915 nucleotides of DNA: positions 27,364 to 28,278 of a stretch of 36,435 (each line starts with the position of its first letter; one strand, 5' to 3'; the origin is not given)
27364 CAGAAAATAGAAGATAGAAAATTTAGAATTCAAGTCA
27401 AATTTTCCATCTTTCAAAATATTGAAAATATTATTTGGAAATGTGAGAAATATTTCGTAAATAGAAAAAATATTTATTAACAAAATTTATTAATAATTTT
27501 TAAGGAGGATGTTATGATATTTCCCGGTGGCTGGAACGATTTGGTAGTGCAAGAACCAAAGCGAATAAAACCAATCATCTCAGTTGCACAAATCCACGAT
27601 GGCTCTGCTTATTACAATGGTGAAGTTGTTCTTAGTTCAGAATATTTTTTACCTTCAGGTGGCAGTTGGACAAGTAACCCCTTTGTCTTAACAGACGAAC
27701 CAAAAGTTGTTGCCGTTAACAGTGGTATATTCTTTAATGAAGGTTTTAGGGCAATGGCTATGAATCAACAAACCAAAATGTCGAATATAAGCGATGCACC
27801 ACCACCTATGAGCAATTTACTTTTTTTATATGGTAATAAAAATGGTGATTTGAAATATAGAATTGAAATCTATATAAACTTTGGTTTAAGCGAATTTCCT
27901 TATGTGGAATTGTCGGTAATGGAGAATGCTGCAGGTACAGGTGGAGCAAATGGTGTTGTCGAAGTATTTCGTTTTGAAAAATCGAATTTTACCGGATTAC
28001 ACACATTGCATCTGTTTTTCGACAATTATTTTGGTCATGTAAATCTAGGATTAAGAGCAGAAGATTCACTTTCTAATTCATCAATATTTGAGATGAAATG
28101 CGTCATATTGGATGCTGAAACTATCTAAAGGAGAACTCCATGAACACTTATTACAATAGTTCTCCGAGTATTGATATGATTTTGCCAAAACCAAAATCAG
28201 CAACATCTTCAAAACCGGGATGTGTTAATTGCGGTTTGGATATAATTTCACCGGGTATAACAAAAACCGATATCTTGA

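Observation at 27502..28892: Translationally coupled pair of family-less cytoplasmic proteins (204 aa + 250 aa) heading an operon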

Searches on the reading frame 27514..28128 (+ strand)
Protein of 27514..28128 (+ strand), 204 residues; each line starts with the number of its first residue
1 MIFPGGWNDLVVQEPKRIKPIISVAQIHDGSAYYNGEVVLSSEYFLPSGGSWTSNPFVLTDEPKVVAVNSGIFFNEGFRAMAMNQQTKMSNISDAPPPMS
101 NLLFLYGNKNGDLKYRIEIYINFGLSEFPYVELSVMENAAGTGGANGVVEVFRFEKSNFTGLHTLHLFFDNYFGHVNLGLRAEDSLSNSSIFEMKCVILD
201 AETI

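Call 4: search_protein_families(library=pfam, proteins=[window:27514-28128:+], max_evalue=1)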
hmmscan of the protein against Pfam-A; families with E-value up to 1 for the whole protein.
window:27514-28128:+ (204 aa): 0 families

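Call 5: search_protein_families(library=ncbifam, proteins=[window:27514-28128:+], max_evalue=1)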
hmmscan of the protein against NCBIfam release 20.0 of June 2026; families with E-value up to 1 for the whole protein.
window:27514-28128:+ (204 aa): 0 families
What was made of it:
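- Closest known: Long-leader RiPP precursors. Different: A is about 200 aa and a beta-sandwich, unrelated in sequence to NHLP or Nif11 (no NCBIfam hit, call 5).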

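Call 6: search_protein_families(library=padloc, proteins=[window:27514-28128:+], max_evalue=1)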
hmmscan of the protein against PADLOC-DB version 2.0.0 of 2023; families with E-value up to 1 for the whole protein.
window:27514-28128:+ (204 aa): 0 families
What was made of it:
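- No PADLOC hit for A, B or C (call 6).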

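Call 7: search_protein_families(library=phrogs, proteins=[window:27514-28128:+], max_evalue=1)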
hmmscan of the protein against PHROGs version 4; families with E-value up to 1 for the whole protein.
window:27514-28128:+ (204 aa): 0 families

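Call 8: search_solved_structures(query=window:27514-28128:+, max_evalue=10)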
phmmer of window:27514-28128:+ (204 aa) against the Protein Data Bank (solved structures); distinct sequences matched with E-value up to 10: 1.
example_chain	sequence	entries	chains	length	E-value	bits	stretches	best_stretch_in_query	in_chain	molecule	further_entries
4yy8_A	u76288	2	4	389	1.3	12.2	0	34-60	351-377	Kelch protein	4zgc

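Call 10: find_homologous_proteins(query=window:27514-28128:+, max_evalue=0.01)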
Query window:27514-28128:+ (204 aa): 5 proteins with E <= 0.01 among 140 candidates.
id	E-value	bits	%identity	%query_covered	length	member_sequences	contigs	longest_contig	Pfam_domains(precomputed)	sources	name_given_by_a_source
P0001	8.3e-122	423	90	100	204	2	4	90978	-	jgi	-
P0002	9.1e-72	259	58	99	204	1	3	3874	-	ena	-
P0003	3.6e-69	251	57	100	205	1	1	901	-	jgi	jgi:hypothetical protein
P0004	2.2e-51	193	70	55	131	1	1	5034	-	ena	-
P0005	4.7e-47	179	66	61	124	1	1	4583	-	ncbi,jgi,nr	ncbi:hypothetical protein D9V86_09225 [Bacteroidetes/Chlorobi group bacterium ChocPot_Mid]|nr:MAG: h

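Call 12: find_encoding_contigs(protein=P0001, flank=8000, max_places=4)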
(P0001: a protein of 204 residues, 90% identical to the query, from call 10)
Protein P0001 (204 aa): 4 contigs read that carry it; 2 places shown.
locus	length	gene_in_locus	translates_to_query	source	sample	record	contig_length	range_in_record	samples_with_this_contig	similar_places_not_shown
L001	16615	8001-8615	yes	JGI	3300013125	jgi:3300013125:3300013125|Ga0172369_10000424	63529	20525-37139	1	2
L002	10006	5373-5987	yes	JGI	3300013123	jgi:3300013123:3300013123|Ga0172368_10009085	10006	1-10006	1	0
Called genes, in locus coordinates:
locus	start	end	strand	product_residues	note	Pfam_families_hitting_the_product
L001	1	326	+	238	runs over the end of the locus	PF00535:Glycos_transf_2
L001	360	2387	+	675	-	PF00535:Glycos_transf_2, PF10111:Glyco_tranf_2_2 (weak), PF13641:Glyco_tranf_2_3, PF13632:Glyco_trans_2_3, PF02709:Glyco_transf_7C (weak), PF02397:Bac_transf (faint)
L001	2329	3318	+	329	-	PF03255:ACCA, PF01039:Carboxyl_trans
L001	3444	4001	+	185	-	PF09335:VTT_dom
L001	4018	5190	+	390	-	PF13439:Glyco_transf_4, PF13579:Glyco_trans_4_4 (weak), PF00534:Glycos_transf_1 (weak), PF13692:Glyco_trans_1_4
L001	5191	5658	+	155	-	PF00293:NUDIX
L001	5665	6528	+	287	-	PF00535:Glycos_transf_2, PF13641:Glyco_tranf_2_3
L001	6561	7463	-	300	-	PF13379:NMT1_2, PF09084:NMT1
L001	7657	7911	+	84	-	-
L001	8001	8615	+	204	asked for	-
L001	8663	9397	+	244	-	-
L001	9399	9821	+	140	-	-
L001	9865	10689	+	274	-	-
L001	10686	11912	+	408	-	PF07494:Reg_prop (faint), PF18962:Por_Secre_tail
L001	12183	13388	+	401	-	PF13742:tRNA_anti_2, PF01336:tRNA_anti-codon, PF02601:Exonuc_VII_L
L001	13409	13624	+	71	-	PF02609:Exonuc_VII_S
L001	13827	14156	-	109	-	PF00892:EamA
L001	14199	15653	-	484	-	PF09913:DUF2142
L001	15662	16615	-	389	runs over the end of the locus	PF00535:Glycos_transf_2, PF26629:GT2_TM_C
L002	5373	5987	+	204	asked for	-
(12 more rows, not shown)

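Call 14: find_encoding_contigs(protein=P0002, flank=8000, max_places=4)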
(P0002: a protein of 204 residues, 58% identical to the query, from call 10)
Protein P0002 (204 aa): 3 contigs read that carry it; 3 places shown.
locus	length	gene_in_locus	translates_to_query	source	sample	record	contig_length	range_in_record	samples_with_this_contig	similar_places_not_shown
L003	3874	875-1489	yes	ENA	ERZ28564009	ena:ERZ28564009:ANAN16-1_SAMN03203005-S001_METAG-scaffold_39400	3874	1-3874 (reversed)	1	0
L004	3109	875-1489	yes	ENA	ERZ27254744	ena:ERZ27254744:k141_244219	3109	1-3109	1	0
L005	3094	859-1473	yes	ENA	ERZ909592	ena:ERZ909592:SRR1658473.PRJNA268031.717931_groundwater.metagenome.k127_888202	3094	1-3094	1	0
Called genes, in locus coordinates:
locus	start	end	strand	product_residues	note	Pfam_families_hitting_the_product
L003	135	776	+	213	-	PF01726:LexA_DNA_bind, PF00717:Peptidase_S24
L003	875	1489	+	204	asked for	-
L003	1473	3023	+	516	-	-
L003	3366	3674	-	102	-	-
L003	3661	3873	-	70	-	?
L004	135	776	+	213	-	PF01726:LexA_DNA_bind, PF00717:Peptidase_S24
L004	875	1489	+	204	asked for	-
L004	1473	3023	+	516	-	-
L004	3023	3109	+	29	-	?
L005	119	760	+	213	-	PF01726:LexA_DNA_bind, PF00717:Peptidase_S24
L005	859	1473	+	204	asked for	-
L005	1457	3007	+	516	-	-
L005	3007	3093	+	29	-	?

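Call 16: find_encoding_contigs(protein=P0004, flank=8000, max_places=4)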
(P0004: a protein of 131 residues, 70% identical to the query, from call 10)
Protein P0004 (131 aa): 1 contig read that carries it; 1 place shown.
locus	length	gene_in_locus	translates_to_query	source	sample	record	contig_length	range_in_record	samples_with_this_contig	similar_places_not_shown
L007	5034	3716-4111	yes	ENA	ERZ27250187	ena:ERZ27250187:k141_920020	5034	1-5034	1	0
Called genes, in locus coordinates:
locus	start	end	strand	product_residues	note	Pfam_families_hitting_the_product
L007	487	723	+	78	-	-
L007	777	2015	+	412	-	PF01875:Memo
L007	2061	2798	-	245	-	PF20582:UPF0758_N, PF04002:RadC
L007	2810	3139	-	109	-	PF03091:CutA1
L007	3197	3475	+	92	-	-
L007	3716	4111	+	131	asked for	-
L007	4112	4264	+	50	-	-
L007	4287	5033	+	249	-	?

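Call 17: find_encoding_contigs(protein=P0005, flank=8000, max_places=4)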
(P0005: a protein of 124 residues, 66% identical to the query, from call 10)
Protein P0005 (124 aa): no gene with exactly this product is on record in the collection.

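Call 35: find_related_loci(query=A3, collection=genome_contigs, flank=10000)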
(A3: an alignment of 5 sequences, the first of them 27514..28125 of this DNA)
Query A3 (204 aa) in genome_contigs; peptide patterns used: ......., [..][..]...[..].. (x = any residue, [..] = any of these).
258 stretches matched a pattern, but none encodes a relative of the query by tblastn (E <= 1e-3).
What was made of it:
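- Tried and rejected: None were found (call 35).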

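Call 36: predict_structure(alignment_id=A3)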
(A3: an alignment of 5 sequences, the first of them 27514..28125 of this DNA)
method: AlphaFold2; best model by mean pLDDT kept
length: 204 residues; sequences in the alignment: 5
mean_pLDDT: 53.7   pTM: 0.57
mean pLDDT of the five models: 53.7, 53.4, 48.9, 41.3, 40.0
residues with pLDDT >= 90: 0; 70-90: 60; 50-70: 48; < 50: 96
segments of 3 or more residues with pLDDT < 50: 1-19, 41-55, 68-113, 138-147, 199-204
pLDDT, mean of each block of 10 residues (from residue 1): 35 36 81 80 43 53 53 25 28 30 33 63 78 62 45 83 79 62 63 52 30
secondary structure, 60 per line:
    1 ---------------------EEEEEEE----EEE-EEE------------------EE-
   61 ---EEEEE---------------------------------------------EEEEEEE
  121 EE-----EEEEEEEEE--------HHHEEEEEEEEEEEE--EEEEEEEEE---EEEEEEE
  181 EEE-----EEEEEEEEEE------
elements in order: E22-28 E33-35 E37-39 E64-68 E114-122 E128-136 E148-159 E162-170 E174-183 E189-198

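Call 37: search_protein_representatives(alignment_id=A3)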
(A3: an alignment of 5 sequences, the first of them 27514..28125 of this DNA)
Query: 5 sequences, 203 profile positions. Proteins with E-value up to 0.001 (for the whole library): 96; up to 1e-10: 49; up to 1e-30: 22. The best 96 are listed.
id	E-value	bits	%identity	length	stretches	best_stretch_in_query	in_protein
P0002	2.1e-110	383.8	-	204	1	1-202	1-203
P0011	6.5e-54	199.3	-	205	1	3-198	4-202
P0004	7.9e-53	195.8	-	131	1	1-121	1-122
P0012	5.1e-51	189.9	-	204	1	3-201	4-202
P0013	3.5e-50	187.2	-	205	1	3-200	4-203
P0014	2.2e-48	181.3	-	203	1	3-198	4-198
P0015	1.2e-47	178.8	-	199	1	3-199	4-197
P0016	2.3e-45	171.4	-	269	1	4-202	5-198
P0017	1.1e-43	165.9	-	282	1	3-201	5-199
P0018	1.6e-43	165.4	-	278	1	3-198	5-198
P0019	9.7e-43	162.9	-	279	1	3-199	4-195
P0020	3.9e-42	160.9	-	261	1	3-200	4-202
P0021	3.0e-39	151.5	-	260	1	3-201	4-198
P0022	4.2e-39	151.0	-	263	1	3-201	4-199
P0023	8.5e-39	150.0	-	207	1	3-200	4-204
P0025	2.3e-38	148.6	-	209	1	4-199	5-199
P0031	8.1e-30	120.7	-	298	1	3-197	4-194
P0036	2.6e-27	112.5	-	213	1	3-194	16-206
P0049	1.7e-14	70.7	-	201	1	6-194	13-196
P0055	1.2e-11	61.3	-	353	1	47-197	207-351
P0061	1.9e-09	54.1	-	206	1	7-195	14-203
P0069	5.9e-08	49.3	-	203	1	3-198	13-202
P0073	8.9e-08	48.7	-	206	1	5-197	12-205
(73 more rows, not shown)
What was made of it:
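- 27514..28128 (+): Gene A: 204-aa beta-sandwich protein without signal peptide. It is the constant component, proposed as a carrier or adaptor. Family of at least 96 clusters (call 37).
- The family has 96 clusters at E<1e-3 (call 37).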

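Call 40: search_solved_structures(query=A4, max_evalue=10)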
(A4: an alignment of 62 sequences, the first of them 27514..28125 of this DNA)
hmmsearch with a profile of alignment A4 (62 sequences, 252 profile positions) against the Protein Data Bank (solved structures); distinct sequences matched with E-value up to 10: 12.
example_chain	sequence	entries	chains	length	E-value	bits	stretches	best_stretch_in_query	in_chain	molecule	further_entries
6g6o_A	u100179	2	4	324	2e-13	53.6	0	129-155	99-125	Ika8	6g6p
6g6q_A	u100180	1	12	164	2.1e-07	33.8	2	129-155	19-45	Ika4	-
6g6m_A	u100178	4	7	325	1.6e-05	27.7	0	130-155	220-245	Tako8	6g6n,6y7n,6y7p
6y7o_A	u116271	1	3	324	2.4e-05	27.1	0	130-155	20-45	Tako8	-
5l8g_A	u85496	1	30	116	0.06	15.9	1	48-105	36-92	Uncharacterized protein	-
5l8f_A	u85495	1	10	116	0.069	15.7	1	49-105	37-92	Rru_A0973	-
6sv1_A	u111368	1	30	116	0.43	13.1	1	49-105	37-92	Encapsulated Ferritin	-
5da5_A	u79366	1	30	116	0.43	13.1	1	48-105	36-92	Rru_A0973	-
6suw_A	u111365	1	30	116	0.43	13.1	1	48-105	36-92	Uncharacterized protein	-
5l89_A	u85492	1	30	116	0.44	13.1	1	49-105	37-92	Rru_A0973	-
5l8b_A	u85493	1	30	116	0.48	13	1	48-105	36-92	Uncharacterized protein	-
33bf_A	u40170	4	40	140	0.73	12.4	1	49-105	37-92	Encapsulated ferritin-like protein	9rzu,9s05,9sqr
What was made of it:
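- Tried and rejected: Designed-propeller (Ika8/Tako8) and encapsulated-ferritin PDB hits for the A profile (call 40).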

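Call 41: search_protein_families(library=pfam, alignment_id=A4, max_evalue=0.1)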
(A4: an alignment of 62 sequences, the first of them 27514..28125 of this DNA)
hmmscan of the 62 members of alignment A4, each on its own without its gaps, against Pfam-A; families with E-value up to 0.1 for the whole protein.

A. member 1, window:27514-28125:+ (204 aa): 0 families

B. families by the number of members that match (of 62 scanned): 12 families
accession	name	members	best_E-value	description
PF22461.2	SLBB_2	1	0.00029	SLBB domain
PF24001.1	DUF7317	1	0.013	Family of unknown function (DUF7317)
PF18911.6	PKD_4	1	0.018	PKD domain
PF10825.13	DUF2752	1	0.027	Protein of unknown function (DUF2752)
PF10531.15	SLBB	1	0.034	SLBB domain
PF10599.14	Nup_retrotrp_bd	1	0.045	Retro-transposon transporting motif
PF03422.21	CBM_6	1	0.048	Carbohydrate binding module (family 6)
PF23034.1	DUF7035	1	0.054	Domain of unknown function (DUF7035)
PF01995.21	NRD1_2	1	0.055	NrpR regulatory domains NRD1 and 2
PF02362.26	B3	1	0.072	B3 DNA binding domain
PF07495.19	Y_Y_Y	1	0.083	Y_Y_Y domain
PF05660.16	DUF807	1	0.099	Coxiella burnetii protein of unknown function (DUF807)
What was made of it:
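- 27514..28128 (+): No curated family (calls 4-8, 41).
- On T6SS adaptor or carrier (DUF1795/Eag, DUF4123/Tap, DUF2169, Hcp, PAAR): No Pfam or NCBIfam hit for A or for 62 family members (calls 4, 5, 41).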

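Call 44: find_encoding_contigs(protein=P0011, flank=10000, max_places=3)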
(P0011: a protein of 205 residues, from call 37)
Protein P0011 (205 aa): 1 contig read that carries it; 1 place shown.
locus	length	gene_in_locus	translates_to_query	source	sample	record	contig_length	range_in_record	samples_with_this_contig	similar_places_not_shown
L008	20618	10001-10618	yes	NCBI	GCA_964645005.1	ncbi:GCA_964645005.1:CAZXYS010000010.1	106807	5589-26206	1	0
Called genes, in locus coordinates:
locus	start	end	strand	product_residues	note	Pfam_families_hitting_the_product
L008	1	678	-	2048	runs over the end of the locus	PF13385:Laminin_G_3, PF00404:Dockerin_1 (weak), PF18962:Por_Secre_tail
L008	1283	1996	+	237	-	PF00106:adh_short, PF01370:Epimerase (faint), PF08659:KR, PF13561:adh_short_C2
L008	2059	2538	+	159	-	PF01668:SmpB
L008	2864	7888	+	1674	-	PF00092:VWA, PF13519:VWA_2, PF23381:Beta-prop_IFT122_1st, PF23389:Beta-prop_WDR19_1st, PF23409:Beta-prop_EML, PF23414:Beta-prop_EML_2, PF24782:WD40_MABP1-WDR62_2nd, PF24796:WDR55, +41 more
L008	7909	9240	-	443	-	PF00158:Sigma54_activat (weak), PF00004:AAA, PF07724:AAA_2, PF07728:AAA_5, PF10431:ClpB_D2-small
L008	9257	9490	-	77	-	-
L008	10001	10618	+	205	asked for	-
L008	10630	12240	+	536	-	-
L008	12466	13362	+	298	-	-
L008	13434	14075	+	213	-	PF13860:FlgD_ig, PF18962:Por_Secre_tail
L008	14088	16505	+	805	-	PF01833:TIG, PF09603:Fib_succ_major, PF26707:DUF8237 (faint)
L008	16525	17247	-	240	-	PF01346:FKBP_N, PF00254:FKBP_C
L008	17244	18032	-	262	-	-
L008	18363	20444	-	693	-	-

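Call 49: find_encoding_contigs(protein=P0016, flank=10000, max_places=3)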
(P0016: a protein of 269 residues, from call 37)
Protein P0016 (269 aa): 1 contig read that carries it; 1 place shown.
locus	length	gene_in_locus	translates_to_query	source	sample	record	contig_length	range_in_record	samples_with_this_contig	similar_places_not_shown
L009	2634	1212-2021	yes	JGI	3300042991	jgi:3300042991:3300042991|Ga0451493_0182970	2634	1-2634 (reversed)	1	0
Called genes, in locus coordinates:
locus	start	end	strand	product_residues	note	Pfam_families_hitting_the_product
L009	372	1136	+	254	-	-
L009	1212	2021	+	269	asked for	-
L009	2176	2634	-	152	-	?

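Call 50: predict_structure(alignment_id=A4)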
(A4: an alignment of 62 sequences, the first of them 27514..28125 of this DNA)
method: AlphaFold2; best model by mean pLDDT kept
length: 204 residues; sequences in the alignment: 62
mean_pLDDT: 93.4   pTM: 0.86
mean pLDDT of the five models: 93.4, 93.0, 92.9, 92.3, 92.1
residues with pLDDT >= 90: 171; 70-90: 30; 50-70: 2; < 50: 1
segments of 3 or more residues with pLDDT < 50: none
pLDDT, mean of each block of 10 residues (from residue 1): 85 94 96 96 91 92 95 94 95 89 95 95 95 96 91 95 97 97 93 96 73
secondary structure, 60 per line:
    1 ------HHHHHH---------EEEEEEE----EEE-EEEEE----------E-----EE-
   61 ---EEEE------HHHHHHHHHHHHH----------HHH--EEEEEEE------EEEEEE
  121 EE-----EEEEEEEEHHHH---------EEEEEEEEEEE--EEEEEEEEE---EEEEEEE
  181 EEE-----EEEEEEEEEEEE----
elements in order: H7-12 E22-28 E33-35 E37-41 E64-67 H74-86 E102-108 E115-122 E128-135 H136-139 E149-159 E162-170 E174-183 E189-200

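Call 53: fold_search(model_id=the predicted structure, library=pdb)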
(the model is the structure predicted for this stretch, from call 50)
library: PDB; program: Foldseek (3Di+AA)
matches with E <= 10: 1833; with E <= 0.001: 4
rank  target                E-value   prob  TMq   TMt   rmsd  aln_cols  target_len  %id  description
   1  8s5s                  1.8e-04  0.84  0.26  0.16  20.6       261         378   11  Crystal structure of a Sulfite dehydrogenase from Thermus thermophilus (released 2024-11-27)
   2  6y0k                  5.7e-04  0.99  0.26  0.16   5.6       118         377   14  Sulfite oxidase from Thermus thermophilus with coordinated phosphate (released 2020-08-05)
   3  1ft3_A                8.0e-04  0.98  0.29  0.41   7.3       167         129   12  CRYSTAL STRUCTURE OF TRUNCATED RHOGDI K141A MUTANT (released 2001-05-02)
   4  1qvy_A                9.6e-04  0.99  0.34  0.44   5.9       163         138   10  Crystal structure of RhoGDI K(199,200)R double mutant (released 2004-02-10)
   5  3ott_B                1.9e-03  0.99  0.33  0.11   6.4       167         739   14  Crystal Structure of the extracellular domain of the putative one component system BT4673 from B. thetaiotaomicron (released 2011-08-10)
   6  1rho_A                1.9e-03  0.93  0.28  0.36  10.4       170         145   10  STRUCTURE OF RHO GUANINE NUCLEOTIDE DISSOCIATION INHIBITOR (released 1997-10-15)
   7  1kmt_A                2.1e-03  0.91  0.29  0.38  10.6       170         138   10  Crystal structure of RhoGDI Glu(154,155)Ala mutant (released 2002-12-11)
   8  3qjf_A                2.2e-03  0.98  0.29  0.30   5.8       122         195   13  Crystal structure of the 2B4 TCR (released 2011-04-27)
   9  1ft3_B                2.2e-03  0.96  0.31  0.40   6.7       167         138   10  CRYSTAL STRUCTURE OF TRUNCATED RHOGDI K141A MUTANT (released 2001-05-02)
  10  4u6t_A                2.5e-03  0.97  0.25  0.50   6.9       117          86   13  Crystal structure of the Clostridium histolyticum colH collagenase polycystic kidney disease-like domain 2a at 1.76 An (released 2015-03-11)
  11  5l7v_B                2.5e-03  0.51  0.23  0.11  17.2       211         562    8  Crystal Structure of BvGH123 with bond transition state analog Galthiazoline. (released 2017-03-22)
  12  4a2m_A                3.5e-03  0.99  0.33  0.11   6.5       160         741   12  Structure of the periplasmic domain of the heparin and heparan sulphate sensing hybrid two component system BT4663 in  (released 2012-05-02)
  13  6mra_A                4.2e-03  1.00  0.32  0.36   4.7       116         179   11  Diversity in the type II Natural Killer T cell receptor repertoire and antigen specificity leads to differing CD1d doc (released 2019-09-18)
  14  2n80_MODEL_1_B        4.4e-03  0.91  0.31  0.35  10.0       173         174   12  p75NTR DD:RhoGDI (released 2015-12-23)
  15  2oxh_D                4.7e-03  0.95  0.27  0.47  15.3       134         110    7  The SOXYZ Complex of Paracoccus Pantotrophus (released 2007-05-22)
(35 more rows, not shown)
